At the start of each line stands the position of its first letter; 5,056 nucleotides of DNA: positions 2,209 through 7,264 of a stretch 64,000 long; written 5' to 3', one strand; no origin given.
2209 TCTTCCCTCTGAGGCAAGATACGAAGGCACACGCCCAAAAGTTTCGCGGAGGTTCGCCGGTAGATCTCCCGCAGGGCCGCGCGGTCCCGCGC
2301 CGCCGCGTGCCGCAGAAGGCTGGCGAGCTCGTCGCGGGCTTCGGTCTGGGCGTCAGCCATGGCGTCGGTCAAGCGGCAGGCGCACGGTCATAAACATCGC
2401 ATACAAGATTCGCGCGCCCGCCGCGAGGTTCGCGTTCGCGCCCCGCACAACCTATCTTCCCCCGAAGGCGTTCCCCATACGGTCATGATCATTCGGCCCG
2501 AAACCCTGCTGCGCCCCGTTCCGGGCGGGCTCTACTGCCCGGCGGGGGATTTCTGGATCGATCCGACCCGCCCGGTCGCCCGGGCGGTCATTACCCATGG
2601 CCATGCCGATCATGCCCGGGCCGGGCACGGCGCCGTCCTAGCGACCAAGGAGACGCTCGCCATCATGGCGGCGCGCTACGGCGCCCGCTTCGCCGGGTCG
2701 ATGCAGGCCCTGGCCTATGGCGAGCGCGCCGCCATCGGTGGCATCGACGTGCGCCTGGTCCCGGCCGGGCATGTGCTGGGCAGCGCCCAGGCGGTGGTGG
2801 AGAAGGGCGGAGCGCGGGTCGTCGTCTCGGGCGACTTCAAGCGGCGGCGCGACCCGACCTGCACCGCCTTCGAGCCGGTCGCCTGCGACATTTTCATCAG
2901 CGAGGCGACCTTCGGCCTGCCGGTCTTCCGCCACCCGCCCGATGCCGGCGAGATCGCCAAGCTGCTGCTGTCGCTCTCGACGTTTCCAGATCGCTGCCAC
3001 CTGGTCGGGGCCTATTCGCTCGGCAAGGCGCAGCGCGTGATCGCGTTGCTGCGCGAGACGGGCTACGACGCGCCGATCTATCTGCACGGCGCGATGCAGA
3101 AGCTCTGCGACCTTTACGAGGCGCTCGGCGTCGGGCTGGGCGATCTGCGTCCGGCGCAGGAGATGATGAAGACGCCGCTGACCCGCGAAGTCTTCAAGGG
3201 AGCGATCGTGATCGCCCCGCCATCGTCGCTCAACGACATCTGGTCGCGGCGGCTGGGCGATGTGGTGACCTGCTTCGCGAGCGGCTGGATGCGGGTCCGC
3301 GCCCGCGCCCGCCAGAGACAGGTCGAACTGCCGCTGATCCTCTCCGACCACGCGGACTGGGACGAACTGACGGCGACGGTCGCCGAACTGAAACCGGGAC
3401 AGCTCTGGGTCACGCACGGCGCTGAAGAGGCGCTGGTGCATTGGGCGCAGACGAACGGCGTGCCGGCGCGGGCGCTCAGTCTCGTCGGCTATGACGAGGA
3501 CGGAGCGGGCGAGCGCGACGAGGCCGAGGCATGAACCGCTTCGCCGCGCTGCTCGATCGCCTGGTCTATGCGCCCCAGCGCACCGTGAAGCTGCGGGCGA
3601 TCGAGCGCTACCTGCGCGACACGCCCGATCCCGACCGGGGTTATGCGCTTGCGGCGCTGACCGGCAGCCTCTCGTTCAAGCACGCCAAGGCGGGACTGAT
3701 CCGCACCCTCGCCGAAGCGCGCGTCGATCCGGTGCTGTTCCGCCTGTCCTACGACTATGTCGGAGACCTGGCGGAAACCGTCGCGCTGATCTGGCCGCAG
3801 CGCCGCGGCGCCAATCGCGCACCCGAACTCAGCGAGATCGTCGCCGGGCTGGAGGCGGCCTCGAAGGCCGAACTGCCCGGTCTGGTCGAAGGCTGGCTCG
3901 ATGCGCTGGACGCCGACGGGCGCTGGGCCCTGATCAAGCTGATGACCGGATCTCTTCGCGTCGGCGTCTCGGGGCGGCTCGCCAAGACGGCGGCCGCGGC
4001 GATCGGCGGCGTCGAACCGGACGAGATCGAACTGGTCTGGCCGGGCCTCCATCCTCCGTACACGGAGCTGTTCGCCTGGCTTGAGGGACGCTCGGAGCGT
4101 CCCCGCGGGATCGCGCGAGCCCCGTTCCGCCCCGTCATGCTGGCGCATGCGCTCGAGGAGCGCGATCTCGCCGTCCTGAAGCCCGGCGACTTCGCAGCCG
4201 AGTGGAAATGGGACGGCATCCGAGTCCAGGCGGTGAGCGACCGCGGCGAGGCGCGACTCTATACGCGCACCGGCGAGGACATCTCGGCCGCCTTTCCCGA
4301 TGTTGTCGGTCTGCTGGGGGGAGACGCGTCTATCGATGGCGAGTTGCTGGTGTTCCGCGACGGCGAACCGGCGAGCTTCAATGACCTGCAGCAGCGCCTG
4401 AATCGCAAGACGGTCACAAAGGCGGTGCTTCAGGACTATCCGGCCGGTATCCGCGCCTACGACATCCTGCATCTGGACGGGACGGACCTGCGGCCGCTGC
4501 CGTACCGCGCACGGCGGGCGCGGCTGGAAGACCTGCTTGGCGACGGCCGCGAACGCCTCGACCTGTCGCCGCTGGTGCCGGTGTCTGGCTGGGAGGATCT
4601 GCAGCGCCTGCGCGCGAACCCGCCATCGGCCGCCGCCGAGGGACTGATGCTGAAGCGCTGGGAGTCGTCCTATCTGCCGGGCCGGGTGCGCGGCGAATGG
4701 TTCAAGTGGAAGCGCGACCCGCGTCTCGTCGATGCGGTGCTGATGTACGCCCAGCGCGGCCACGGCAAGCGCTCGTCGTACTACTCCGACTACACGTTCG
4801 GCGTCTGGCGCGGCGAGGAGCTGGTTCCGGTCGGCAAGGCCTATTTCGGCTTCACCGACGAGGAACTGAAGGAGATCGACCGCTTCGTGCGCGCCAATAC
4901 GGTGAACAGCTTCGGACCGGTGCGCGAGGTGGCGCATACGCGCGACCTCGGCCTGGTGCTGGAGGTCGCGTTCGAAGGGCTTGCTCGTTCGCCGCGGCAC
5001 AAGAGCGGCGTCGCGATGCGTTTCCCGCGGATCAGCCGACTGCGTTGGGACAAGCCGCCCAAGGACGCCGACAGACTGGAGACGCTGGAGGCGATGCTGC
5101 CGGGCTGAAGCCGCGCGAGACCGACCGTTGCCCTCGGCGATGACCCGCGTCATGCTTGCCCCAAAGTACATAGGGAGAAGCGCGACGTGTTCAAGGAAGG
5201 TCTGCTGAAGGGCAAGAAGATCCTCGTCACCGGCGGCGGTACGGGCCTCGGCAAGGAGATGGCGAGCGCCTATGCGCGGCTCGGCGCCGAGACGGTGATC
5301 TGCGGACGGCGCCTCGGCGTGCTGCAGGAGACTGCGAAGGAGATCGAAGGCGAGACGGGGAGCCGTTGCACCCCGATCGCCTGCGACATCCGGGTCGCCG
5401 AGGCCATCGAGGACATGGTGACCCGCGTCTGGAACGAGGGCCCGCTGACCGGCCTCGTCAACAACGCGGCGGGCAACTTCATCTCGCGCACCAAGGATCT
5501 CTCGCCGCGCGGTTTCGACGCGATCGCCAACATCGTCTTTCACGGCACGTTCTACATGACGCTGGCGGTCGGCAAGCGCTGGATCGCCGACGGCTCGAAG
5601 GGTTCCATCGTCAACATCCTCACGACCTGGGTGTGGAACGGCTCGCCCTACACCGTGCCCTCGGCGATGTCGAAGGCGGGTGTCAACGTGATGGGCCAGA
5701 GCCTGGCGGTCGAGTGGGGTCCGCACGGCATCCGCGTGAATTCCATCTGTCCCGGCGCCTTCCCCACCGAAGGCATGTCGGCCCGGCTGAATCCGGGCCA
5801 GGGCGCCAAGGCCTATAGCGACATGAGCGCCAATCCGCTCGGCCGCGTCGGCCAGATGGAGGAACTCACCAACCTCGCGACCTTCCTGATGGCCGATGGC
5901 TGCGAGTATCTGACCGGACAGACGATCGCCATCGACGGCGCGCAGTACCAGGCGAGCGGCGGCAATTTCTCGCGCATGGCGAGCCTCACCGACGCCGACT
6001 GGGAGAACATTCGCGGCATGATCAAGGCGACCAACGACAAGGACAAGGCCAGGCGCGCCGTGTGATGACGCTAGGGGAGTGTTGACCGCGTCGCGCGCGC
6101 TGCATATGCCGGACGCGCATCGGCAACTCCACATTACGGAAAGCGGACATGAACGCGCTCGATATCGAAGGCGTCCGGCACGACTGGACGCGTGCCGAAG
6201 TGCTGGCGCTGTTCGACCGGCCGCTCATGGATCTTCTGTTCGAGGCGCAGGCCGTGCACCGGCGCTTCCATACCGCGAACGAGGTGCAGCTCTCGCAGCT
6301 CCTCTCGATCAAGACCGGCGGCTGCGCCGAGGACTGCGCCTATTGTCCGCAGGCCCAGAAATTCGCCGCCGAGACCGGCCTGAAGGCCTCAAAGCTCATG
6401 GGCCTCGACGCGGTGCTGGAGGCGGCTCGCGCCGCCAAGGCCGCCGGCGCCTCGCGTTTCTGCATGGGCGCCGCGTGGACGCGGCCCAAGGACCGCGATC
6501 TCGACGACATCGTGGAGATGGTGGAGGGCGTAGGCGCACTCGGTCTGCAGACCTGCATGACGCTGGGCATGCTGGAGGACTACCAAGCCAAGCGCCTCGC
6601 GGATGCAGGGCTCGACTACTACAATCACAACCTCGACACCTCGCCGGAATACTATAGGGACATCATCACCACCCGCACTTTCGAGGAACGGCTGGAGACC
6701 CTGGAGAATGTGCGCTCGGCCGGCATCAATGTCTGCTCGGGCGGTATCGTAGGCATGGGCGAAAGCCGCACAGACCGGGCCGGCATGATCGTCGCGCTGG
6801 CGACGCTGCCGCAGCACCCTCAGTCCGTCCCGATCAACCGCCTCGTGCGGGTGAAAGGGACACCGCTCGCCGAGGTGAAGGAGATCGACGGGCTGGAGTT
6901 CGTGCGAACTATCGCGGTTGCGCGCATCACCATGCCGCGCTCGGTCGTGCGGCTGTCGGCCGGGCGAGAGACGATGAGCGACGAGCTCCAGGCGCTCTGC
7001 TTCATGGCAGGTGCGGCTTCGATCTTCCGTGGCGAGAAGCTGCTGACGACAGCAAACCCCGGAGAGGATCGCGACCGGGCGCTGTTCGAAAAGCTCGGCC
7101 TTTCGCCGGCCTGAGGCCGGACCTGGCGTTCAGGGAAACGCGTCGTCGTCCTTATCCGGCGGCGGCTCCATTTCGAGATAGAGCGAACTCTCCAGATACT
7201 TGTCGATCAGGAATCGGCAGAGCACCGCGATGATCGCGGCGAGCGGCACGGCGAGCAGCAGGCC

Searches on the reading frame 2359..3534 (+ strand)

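Call 95: search_protein_families(library=pfam, proteins=[window:2359-3534:+], max_evalue=0.00001)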
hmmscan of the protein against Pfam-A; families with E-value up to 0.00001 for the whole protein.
window:2359-3534:+ (391 aa): 2 families
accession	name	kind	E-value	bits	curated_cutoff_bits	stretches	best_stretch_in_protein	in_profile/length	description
PF12706.13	Lactamase_B_2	-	1.7e-07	31.5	27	0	71-173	29-156/200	Beta-lactamase superfamily domain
PF00753.33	Lactamase_B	-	2.5e-06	28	22.7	1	72-203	43-181/196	Metallo-beta-lactamase superfamily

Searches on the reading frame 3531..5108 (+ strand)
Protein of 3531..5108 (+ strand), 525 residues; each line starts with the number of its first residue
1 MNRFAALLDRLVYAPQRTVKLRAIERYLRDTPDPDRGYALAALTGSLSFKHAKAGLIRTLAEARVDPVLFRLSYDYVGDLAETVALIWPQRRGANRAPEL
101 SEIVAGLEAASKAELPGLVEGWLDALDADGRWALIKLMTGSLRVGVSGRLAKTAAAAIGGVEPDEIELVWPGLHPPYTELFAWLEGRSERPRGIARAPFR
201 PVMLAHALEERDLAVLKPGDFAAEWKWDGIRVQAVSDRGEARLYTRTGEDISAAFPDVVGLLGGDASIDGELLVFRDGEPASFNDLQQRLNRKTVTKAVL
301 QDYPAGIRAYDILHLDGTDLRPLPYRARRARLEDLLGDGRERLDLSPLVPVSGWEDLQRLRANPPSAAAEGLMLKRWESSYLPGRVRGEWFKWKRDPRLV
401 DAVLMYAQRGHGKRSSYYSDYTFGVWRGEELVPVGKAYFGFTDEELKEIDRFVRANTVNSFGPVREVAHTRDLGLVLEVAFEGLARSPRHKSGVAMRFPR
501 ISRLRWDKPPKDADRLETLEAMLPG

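Call 95: search_protein_families(library=pfam, proteins=[window:3531-5108:+], max_evalue=0.00001)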
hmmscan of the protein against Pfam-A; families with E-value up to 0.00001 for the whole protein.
window:3531-5108:+ (525 aa): 2 families
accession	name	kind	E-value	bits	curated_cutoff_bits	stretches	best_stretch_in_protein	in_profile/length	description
PF01068.26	DNA_ligase_A_M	-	3.2e-31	109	26.2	1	203-394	2-204/204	ATP dependent DNA ligase domain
PF04679.21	DNA_ligase_A_C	-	7.4e-11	42.8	27.5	1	415-508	2-94/94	ATP dependent DNA ligase C terminal region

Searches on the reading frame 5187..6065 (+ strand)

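Call 95: search_protein_families(library=pfam, proteins=[window:5187-6065:+], max_evalue=0.00001)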
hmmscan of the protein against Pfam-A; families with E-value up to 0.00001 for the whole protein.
window:5187-6065:+ (292 aa): 3 families
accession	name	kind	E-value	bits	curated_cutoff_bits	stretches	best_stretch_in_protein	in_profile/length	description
PF13561.12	adh_short_C2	-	3.2e-40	138.6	27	1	19-251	6-233/236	Enoyl-(Acyl carrier protein) reductase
PF00106.31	adh_short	-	4e-38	131.3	26.6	1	10-197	1-187/195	short chain dehydrogenase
PF08659.16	KR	-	3.6e-08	34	22.6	1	12-95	3-90/180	KR domain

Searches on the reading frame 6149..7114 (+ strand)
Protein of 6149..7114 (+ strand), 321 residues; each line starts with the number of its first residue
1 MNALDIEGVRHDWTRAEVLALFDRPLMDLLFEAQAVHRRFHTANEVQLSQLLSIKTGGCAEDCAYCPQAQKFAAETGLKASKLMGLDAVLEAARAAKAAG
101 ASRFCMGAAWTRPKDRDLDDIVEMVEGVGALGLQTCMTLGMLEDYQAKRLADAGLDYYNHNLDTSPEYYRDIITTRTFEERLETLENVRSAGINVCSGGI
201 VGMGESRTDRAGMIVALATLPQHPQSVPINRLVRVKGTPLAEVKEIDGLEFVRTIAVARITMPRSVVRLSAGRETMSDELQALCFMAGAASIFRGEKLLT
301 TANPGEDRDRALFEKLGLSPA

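Call 95: search_protein_families(library=pfam, proteins=[window:6149-7114:+], max_evalue=0.00001)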
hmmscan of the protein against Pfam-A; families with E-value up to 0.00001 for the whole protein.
window:6149-7114:+ (321 aa): 2 families
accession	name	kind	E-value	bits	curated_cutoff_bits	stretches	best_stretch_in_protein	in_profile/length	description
PF06968.18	BATS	-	1.1e-28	99.7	22.2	1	228-318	1-87/88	Biotin and Thiamin Synthesis associated domain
PF04055.27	Radical_SAM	-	4.3e-24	86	29.5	1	54-209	2-158/166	Radical SAM superfamily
